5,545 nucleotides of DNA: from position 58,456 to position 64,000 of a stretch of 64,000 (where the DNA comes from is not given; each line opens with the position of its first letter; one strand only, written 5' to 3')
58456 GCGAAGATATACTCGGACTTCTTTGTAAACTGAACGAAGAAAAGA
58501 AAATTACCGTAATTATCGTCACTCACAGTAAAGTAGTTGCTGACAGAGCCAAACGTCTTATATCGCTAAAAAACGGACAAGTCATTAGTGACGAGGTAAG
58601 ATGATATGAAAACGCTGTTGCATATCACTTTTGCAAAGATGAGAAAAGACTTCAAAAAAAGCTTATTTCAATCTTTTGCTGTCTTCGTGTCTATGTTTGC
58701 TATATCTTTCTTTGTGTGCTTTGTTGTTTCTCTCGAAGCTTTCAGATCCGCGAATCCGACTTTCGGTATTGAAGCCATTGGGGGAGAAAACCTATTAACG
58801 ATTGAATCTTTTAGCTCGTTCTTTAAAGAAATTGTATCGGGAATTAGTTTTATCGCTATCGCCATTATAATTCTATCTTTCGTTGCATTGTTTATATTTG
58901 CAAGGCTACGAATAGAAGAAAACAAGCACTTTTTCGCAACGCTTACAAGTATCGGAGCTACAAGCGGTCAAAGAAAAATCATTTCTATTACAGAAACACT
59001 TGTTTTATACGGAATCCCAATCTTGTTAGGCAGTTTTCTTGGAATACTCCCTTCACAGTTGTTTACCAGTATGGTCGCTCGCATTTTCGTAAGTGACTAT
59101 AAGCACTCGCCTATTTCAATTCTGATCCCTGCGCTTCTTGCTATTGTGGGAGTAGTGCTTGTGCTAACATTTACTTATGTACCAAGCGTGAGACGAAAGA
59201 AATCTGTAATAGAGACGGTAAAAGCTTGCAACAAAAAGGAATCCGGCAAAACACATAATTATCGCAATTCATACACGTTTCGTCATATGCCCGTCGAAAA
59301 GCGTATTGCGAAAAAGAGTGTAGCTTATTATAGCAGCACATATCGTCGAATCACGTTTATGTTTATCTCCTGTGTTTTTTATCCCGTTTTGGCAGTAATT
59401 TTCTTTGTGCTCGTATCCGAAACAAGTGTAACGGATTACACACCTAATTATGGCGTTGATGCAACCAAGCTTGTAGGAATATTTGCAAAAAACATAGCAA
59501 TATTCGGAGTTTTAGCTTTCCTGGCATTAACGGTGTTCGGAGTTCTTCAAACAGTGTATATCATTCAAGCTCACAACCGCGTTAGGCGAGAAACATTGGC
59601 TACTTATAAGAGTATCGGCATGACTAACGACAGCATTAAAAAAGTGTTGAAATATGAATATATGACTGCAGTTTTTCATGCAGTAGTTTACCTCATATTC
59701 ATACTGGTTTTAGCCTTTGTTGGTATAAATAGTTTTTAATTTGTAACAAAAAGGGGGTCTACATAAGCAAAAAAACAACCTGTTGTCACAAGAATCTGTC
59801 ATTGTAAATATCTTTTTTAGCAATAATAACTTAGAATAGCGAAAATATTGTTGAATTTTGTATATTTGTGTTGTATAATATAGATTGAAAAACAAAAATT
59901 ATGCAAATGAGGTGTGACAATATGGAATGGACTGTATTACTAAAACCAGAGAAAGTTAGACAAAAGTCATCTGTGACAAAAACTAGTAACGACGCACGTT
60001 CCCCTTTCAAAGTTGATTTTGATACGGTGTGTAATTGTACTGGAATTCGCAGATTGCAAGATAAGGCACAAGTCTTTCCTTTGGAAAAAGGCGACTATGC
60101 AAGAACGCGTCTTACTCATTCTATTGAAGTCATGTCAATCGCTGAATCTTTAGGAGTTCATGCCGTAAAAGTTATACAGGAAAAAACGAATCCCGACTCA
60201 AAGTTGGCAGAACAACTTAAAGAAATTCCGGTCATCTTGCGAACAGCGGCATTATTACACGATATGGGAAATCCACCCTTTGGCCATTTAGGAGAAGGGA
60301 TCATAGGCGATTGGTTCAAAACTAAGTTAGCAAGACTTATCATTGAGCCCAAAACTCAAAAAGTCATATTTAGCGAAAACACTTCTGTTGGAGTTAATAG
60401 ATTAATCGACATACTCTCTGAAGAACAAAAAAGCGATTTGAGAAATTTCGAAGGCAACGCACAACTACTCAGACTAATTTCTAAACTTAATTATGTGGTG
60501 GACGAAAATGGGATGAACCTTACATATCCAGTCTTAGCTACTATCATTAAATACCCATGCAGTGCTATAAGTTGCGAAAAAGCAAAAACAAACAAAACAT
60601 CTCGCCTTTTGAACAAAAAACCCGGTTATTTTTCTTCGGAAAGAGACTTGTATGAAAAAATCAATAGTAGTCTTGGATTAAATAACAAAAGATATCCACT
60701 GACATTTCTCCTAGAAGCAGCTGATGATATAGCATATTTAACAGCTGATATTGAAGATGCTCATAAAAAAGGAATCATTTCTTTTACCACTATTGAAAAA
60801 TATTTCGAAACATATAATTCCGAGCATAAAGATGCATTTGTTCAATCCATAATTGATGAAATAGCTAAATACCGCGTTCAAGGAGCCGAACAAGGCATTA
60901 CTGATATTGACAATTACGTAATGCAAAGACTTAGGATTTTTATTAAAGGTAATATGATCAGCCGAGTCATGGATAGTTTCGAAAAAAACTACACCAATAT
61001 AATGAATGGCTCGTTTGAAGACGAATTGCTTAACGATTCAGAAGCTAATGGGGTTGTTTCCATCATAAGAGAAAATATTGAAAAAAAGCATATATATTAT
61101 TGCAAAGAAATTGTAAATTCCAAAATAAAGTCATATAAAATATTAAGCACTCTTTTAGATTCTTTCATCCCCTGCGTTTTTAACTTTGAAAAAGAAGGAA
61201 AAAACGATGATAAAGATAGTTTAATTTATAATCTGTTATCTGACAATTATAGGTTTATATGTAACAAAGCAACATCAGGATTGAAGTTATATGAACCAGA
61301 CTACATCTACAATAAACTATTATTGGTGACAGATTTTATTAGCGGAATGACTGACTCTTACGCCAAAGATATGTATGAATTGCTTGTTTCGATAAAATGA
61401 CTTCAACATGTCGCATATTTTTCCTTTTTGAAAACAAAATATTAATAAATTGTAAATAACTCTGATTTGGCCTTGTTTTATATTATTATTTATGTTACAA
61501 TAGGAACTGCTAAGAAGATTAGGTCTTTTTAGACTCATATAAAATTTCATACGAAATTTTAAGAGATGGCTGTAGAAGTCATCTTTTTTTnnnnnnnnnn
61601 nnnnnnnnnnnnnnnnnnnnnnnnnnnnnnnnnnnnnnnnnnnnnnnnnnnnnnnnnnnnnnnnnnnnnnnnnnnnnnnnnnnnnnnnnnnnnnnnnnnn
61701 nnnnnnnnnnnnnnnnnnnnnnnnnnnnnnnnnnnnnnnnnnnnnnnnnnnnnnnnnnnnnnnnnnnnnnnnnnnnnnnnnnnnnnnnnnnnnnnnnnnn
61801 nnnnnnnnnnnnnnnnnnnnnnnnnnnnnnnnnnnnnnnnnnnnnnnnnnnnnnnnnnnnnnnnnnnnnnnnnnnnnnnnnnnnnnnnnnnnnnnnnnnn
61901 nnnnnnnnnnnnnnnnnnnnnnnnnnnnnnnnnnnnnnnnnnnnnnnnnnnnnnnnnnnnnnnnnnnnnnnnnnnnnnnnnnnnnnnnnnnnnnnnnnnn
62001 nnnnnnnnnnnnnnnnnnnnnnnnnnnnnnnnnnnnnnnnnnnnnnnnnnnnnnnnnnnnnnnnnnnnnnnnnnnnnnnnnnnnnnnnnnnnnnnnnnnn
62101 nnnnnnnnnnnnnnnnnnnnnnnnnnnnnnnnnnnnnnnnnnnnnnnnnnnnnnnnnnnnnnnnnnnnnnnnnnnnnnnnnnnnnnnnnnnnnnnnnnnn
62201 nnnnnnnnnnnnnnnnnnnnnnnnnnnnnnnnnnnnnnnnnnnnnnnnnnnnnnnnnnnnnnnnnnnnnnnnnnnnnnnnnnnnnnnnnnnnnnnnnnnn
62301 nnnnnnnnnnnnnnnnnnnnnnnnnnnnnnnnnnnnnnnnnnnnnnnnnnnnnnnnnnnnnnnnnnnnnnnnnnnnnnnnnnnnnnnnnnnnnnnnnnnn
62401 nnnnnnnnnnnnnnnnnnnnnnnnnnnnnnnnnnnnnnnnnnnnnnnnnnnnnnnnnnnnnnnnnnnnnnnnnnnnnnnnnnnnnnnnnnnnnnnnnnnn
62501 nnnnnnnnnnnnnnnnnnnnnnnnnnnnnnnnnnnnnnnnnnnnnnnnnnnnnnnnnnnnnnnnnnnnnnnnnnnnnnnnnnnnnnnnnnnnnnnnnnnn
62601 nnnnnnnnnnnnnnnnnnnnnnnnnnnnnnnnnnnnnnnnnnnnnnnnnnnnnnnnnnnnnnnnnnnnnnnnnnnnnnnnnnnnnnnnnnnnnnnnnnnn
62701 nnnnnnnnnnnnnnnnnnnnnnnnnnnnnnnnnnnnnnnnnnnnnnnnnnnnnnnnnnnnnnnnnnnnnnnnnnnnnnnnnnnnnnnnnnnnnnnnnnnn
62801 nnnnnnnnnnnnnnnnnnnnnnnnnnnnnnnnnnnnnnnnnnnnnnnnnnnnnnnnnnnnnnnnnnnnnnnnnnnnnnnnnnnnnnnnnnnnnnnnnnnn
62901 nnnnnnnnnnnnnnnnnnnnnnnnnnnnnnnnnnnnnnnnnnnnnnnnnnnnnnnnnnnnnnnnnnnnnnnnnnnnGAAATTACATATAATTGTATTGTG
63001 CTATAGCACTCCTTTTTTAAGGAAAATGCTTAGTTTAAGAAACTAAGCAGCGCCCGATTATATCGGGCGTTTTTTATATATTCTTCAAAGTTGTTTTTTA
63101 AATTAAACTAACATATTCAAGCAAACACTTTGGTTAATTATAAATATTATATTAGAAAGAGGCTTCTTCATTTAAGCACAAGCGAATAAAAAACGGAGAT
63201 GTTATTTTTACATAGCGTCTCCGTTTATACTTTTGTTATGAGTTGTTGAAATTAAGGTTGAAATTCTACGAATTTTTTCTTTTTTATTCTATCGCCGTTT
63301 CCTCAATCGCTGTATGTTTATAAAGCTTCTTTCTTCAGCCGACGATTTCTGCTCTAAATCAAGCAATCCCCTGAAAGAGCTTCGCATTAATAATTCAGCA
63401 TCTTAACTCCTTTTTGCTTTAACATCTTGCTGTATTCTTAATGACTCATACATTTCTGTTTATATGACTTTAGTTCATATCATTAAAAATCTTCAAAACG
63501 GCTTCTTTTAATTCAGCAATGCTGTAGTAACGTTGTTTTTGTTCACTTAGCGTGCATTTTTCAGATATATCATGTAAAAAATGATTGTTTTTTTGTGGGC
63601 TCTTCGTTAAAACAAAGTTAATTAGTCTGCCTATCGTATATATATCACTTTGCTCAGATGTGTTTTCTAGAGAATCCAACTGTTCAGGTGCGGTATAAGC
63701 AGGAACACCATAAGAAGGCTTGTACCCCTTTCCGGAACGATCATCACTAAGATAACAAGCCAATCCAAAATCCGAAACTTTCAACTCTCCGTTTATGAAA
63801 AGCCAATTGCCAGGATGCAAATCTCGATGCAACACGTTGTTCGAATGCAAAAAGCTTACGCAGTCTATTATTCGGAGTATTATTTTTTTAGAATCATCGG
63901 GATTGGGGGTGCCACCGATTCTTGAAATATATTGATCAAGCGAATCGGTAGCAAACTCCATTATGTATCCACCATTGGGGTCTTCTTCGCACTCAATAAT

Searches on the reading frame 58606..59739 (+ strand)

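Call 97: search_protein_families(library=pfam, proteins=[window:58606-59739:+], max_evalue=0.00001)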
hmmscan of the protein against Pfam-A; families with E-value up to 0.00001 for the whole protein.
window:58606-59739:+ (377 aa): 1 family
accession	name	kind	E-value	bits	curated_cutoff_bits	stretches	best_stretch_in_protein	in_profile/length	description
PF02687.27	FtsX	-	4.4e-12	46.5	25.5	1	82-196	2-116/120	FtsX-like permease C-terminal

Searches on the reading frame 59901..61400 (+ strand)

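Call 97: search_protein_families(library=pfam, proteins=[window:59901-61400:+], max_evalue=0.00001)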
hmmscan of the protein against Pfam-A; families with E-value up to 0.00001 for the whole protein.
window:59901-61400:+ (499 aa): 1 family
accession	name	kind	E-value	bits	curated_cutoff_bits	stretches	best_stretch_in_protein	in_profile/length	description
PF01966.28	HD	-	7.8e-07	29.8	22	1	70-134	1-48/116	HD domain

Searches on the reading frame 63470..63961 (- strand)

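Call 97: search_protein_families(library=pfam, proteins=[window:63470-63961:-], max_evalue=0.00001)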
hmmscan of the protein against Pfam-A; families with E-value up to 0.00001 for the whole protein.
window:63470-63961:- (163 aa): 2 families
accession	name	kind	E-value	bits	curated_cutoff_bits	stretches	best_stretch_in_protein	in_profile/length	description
PF00069.31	Pkinase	-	5.8e-23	82.1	31.7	1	2-145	78-226/263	Protein kinase domain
PF07714.23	PK_Tyr_Ser-Thr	-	2.1e-13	50.7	23.1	1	6-139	86-224/258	Protein tyrosine and serine/threonine kinase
